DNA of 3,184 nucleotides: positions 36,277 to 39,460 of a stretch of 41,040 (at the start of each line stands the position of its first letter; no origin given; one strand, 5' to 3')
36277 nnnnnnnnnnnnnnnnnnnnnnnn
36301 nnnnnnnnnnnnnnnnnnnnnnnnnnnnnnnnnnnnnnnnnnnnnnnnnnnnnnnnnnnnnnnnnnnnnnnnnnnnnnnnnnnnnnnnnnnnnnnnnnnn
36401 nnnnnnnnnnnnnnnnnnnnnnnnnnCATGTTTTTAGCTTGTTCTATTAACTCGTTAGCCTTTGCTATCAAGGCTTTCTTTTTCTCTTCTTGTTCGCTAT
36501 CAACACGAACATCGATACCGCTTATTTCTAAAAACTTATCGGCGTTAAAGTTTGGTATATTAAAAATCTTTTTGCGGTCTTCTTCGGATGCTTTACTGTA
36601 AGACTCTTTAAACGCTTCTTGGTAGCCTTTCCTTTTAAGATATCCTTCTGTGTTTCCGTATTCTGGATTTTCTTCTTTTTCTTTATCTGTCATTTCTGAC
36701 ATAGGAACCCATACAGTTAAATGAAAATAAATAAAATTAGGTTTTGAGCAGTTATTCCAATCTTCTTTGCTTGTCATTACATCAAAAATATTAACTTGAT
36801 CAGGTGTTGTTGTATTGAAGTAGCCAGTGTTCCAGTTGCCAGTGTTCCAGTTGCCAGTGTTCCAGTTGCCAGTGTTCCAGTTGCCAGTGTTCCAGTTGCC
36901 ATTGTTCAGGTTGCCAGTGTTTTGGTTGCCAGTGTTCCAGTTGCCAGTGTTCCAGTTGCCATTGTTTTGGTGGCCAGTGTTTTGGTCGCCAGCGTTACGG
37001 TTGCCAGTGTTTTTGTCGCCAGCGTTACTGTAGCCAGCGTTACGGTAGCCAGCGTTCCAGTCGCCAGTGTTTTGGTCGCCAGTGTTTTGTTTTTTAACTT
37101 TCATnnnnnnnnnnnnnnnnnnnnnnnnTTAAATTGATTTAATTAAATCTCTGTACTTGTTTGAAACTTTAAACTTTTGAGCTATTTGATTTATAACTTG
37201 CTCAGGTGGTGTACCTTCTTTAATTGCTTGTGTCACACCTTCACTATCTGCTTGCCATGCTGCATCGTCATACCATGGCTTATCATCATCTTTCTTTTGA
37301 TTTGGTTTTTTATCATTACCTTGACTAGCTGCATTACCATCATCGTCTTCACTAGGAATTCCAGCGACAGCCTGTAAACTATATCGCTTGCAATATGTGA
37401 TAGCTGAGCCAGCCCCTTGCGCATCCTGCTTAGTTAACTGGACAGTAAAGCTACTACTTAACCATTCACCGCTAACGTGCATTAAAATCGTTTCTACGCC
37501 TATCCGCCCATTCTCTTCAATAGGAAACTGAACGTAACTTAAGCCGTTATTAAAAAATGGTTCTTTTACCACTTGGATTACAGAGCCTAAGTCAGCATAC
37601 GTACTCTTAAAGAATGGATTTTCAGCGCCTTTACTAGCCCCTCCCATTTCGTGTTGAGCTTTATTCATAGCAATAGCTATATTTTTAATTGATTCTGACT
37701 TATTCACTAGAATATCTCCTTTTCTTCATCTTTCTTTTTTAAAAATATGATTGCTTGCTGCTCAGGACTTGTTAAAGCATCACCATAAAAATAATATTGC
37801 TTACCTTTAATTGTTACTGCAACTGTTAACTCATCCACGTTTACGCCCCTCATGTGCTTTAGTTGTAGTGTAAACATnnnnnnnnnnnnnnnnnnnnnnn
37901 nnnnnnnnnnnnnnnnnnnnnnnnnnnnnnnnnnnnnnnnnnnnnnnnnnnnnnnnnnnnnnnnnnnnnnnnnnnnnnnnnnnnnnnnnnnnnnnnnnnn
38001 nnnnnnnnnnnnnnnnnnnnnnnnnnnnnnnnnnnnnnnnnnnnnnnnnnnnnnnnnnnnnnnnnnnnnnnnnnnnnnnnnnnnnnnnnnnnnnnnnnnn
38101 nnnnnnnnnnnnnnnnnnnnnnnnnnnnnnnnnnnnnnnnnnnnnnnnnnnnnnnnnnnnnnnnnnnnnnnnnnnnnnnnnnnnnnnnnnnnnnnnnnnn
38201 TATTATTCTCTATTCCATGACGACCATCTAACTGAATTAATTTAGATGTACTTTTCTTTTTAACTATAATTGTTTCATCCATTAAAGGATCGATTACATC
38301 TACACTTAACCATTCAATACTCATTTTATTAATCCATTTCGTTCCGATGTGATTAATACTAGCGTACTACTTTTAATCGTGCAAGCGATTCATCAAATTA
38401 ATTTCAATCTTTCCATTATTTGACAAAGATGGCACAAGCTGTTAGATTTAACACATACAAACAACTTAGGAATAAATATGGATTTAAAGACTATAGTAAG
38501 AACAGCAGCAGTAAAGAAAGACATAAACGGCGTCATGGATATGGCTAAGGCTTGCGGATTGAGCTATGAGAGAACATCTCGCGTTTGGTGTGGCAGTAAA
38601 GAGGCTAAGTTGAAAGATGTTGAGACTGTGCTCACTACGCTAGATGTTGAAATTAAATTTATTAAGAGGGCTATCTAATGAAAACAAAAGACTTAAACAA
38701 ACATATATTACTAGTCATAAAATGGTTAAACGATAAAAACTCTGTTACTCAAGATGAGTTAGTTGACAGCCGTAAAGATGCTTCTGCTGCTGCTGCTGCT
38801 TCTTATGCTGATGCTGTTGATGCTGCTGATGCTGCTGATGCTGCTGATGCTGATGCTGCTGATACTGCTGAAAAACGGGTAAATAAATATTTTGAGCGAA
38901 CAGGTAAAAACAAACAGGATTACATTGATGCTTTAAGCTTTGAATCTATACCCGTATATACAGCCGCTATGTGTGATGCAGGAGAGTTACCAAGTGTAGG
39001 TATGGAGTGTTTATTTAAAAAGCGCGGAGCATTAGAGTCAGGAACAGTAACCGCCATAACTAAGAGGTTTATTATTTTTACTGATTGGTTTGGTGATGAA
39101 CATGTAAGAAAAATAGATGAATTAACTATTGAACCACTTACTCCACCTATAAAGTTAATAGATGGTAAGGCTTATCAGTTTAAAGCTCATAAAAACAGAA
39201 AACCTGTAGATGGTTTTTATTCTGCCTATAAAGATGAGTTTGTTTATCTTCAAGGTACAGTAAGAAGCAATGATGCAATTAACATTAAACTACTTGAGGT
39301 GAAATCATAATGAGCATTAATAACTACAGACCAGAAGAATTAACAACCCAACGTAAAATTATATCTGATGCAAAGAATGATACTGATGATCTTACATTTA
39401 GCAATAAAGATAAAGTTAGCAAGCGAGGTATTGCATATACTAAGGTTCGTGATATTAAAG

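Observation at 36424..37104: Tandem-repeat-encoded pentapeptide-repeat protein (possible DNA mimic) inside the ERF recombination module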

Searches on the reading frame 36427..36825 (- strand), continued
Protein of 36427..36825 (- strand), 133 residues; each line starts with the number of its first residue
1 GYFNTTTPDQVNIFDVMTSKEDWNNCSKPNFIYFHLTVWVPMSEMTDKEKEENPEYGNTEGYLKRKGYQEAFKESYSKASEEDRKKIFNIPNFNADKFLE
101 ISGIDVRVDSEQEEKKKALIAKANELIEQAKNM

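Call 77: get_annotated_region(hit=H81, flank=5000)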
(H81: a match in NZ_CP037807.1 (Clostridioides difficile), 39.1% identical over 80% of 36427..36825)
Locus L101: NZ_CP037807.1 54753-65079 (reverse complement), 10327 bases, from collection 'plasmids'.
description: Clostridioides difficile strain Cd18 plasmid pCd18_2, complete sequence
organism: Clostridioides difficile (NCBI taxid 1496)
taxonomy: Bacteria; Bacillota; Clostridia; Peptostreptococcales; Peptostreptococcaceae; Clostridioides; Clostridioides difficile
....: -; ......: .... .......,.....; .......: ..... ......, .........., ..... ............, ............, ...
typing (MOB-suite, as given by PLSDB): non-mobilizable
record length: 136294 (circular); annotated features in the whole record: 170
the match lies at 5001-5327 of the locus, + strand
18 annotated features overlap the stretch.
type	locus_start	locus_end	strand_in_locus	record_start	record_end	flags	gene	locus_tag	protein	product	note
CDS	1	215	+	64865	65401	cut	-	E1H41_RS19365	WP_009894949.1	hypothetical protein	-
CDS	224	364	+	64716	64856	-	-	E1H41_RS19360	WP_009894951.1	hypothetical protein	-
CDS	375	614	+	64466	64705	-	-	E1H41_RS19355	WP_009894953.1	hypothetical protein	-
CDS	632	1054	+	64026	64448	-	-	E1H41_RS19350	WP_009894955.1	DUF3850 domain-containing protein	-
CDS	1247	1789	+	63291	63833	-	-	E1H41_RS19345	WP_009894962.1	RNA 2'-phosphotransferase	-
CDS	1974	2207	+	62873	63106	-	-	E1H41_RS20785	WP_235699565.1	hypothetical protein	-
CDS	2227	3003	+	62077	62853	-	-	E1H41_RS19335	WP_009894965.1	hypothetical protein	-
CDS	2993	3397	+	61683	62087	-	-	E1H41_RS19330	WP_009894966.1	hypothetical protein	-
CDS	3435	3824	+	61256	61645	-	-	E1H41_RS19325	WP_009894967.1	hypothetical protein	-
CDS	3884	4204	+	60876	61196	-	-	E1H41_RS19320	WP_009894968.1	hypothetical protein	-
CDS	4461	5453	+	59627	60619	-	-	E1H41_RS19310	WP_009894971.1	pentapeptide repeat-containing protein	-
CDS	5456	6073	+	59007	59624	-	-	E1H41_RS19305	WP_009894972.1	DUF1653 domain-containing protein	-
CDS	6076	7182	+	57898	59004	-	-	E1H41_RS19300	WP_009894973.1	amidoligase family protein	-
CDS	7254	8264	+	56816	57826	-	-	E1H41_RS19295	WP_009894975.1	nucleotidyltransferase domain-containing protein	-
CDS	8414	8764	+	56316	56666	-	-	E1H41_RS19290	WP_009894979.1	hypothetical protein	-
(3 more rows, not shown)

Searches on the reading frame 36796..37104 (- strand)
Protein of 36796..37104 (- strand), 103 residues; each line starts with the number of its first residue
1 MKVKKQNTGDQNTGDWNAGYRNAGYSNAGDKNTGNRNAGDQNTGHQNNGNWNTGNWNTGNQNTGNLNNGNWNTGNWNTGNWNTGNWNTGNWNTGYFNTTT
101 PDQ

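Call 50: search_solved_structures(query=window:36796-37104:-, max_evalue=10, show_alignments=2)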
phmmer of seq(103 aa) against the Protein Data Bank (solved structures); distinct sequences matched with E-value up to 10: 1.
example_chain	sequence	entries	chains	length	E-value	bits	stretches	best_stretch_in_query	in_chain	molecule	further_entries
5dra_A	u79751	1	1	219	1.2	12.5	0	30-74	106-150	3beta1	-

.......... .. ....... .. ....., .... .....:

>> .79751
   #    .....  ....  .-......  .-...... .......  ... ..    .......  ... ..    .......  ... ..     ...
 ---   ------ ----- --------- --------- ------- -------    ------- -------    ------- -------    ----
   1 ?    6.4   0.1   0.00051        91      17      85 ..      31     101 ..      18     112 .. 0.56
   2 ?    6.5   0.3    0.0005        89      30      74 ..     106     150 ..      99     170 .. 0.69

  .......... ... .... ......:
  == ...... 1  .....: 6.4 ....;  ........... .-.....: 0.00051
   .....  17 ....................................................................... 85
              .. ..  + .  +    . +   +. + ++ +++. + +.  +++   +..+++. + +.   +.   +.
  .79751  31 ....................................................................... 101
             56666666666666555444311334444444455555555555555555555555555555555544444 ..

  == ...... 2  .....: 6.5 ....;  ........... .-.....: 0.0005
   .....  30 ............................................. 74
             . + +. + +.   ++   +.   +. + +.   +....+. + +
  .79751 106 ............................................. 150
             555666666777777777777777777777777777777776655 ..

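Call 73: find_homologous_proteins(query=window:36811-37104:-, max_evalue=0.00001)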
Query seq(98 aa) (98 aa): 6 proteins with E <= 0.00001 among 6 candidates.
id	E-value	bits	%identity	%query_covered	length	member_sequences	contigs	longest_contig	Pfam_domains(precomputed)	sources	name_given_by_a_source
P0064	4.8e-12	64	72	76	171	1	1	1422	PF01469.25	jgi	-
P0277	1.3e-11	62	60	71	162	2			PF01469.25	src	-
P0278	2.1e-10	59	60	80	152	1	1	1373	PF01469.25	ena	-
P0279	3.9e-9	55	69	55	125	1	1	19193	PF01469.25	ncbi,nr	ncbi:MAG TPA: pentapeptide repeat-containing protein, partial [Verrucomicrobiae bacterium]|nr:pentap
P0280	5.5e-8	51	48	64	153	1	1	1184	PF24703.3,PF01469.25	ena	-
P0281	2.7e-7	49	63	63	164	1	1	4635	PF01469.25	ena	-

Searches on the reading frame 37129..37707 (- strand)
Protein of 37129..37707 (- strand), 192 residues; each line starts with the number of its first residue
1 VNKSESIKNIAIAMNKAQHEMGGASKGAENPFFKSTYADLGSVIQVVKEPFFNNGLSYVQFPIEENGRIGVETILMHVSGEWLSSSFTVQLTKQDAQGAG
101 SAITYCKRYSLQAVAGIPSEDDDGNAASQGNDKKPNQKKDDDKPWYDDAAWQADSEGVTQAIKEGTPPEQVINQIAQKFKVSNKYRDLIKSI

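Call 4: search_protein_families(library=pfam, proteins=[window:37129-37707:-], max_evalue=1)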
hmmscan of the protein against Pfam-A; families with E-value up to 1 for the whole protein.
window:37129-37707:- (192 aa): 1 family
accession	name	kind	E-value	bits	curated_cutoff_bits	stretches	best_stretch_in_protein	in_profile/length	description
PF04404.17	ERF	-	2.4e-26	93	25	1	10-142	1-144/153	ERF superfamily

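Call 5: search_protein_families(library=phrogs, proteins=[window:37129-37707:-], max_evalue=0.01)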
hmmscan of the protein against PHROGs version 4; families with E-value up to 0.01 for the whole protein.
window:37129-37707:- (192 aa): 5 families
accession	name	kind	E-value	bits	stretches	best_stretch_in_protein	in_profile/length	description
phrog_2324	-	DNA, RNA and nucleotide metabolism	1.1e-44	153.3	1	1-177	2-177/193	Erf-like ssDNA annealing protein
phrog_155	-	DNA, RNA and nucleotide metabolism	1.1e-43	150.9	1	1-177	59-241/308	Erf-like ssDNA annealing protein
phrog_10003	-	other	8.2e-20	72.4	1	19-140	54-182/297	recombinase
phrog_34817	-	unknown function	1.5e-13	51.7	1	4-142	6-152/291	-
phrog_37640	-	unknown function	2.8e-06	28.5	1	70-137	3-71/169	-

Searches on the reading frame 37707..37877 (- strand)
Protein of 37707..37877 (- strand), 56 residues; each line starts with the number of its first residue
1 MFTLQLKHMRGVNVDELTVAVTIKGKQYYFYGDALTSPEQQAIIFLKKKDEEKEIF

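Call 4: search_protein_families(library=pfam, proteins=[window:37707-37877:-], max_evalue=1)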
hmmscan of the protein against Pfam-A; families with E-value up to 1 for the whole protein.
window:37707-37877:- (56 aa): 2 families
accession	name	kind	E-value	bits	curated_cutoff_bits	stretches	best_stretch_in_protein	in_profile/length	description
PF10723.15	RepB-RCR_reg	-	0.045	14.1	21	1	19-55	6-42/81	Replication regulatory protein RepB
PF03217.20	SlpA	-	0.077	13.6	23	1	16-33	39-56/63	Surface layer protein A domain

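Call 5: search_protein_families(library=phrogs, proteins=[window:37707-37877:-], max_evalue=0.01)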
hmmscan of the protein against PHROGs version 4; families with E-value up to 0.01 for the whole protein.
window:37707-37877:- (56 aa): 0 families

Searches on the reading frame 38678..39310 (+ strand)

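Call 4: search_protein_families(library=pfam, proteins=[window:38678-39310:+], max_evalue=1)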
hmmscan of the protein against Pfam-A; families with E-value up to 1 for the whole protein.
window:38678-39310:+ (210 aa): 1 family
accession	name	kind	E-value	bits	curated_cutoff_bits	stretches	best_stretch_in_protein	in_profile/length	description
PF11932.13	DUF3450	-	0.19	11.4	32.6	1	37-85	8-56/241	Protein of unknown function (DUF3450)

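Call 5: search_protein_families(library=phrogs, proteins=[window:38678-39310:+], max_evalue=0.01)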
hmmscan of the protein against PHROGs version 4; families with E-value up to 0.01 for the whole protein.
window:38678-39310:+ (210 aa): 0 families
